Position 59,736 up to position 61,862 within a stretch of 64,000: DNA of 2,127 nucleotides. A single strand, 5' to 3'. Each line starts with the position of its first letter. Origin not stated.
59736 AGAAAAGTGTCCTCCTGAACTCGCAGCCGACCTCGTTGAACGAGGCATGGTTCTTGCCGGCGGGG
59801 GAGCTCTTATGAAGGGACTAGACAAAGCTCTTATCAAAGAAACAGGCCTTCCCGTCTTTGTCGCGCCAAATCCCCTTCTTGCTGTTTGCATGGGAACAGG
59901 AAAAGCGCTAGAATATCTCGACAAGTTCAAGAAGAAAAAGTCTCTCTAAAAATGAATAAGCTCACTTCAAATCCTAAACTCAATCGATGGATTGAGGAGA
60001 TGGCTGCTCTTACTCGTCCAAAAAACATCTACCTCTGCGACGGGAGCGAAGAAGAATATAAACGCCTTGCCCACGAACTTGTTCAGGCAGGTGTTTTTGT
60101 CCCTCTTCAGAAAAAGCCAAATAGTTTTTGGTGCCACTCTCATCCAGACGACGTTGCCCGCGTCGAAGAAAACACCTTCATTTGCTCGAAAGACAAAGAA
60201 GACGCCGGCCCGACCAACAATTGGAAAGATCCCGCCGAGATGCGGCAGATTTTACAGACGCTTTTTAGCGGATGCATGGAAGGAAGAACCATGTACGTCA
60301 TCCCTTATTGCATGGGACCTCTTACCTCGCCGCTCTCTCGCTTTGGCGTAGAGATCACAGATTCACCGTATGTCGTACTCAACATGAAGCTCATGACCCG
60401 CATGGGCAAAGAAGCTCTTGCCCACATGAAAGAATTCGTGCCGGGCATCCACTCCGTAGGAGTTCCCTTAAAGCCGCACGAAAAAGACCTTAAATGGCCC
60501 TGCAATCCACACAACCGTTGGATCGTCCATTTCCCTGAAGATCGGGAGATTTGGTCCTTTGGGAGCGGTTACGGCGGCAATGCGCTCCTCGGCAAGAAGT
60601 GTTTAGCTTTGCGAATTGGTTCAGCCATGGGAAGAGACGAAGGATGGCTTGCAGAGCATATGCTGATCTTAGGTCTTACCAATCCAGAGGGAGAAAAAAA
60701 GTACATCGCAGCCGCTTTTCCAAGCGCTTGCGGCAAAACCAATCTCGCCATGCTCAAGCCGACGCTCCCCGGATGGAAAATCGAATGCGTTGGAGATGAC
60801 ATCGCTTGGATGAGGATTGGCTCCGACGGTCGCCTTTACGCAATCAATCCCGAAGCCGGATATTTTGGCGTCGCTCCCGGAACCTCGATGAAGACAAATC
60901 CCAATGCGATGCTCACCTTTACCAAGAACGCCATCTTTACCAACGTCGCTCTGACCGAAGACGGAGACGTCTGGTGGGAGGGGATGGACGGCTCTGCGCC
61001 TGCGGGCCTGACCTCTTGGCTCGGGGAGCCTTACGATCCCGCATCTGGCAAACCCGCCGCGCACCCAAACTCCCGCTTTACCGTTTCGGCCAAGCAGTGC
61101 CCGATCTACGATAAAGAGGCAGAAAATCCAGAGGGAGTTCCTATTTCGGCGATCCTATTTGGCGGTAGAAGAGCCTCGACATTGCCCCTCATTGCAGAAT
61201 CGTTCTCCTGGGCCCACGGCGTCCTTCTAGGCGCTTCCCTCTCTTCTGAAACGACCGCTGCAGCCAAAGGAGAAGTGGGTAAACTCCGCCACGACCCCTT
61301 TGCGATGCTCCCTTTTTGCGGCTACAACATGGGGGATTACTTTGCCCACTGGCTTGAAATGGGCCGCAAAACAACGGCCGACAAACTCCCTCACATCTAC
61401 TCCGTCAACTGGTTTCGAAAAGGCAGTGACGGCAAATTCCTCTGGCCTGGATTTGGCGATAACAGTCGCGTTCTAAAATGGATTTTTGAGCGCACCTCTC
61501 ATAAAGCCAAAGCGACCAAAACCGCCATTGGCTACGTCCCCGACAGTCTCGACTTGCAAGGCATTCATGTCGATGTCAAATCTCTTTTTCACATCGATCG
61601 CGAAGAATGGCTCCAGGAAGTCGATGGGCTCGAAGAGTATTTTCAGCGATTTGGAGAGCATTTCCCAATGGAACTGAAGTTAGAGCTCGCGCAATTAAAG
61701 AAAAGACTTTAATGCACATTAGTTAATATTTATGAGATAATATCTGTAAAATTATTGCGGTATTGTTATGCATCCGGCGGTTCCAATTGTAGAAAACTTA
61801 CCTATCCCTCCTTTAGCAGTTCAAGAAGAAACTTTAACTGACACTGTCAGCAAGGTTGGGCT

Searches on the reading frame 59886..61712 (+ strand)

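Call 19: search_protein_families(library=pfam, proteins=[window:59886-61712:+], max_evalue=0.0001)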
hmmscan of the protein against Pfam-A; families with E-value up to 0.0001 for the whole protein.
window:59886-61712:+ (608 aa): 2 families
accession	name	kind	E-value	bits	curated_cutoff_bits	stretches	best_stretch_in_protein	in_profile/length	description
PF00821.23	PEPCK_GTP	-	6.3e-170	565.1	23.8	1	254-607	1-357/357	Phosphoenolpyruvate carboxykinase C-terminal P-loop domain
PF17297.7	PEPCK_N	-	9.4e-101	336.4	23.8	1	34-250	1-218/218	Phosphoenolpyruvate carboxykinase N-terminal domain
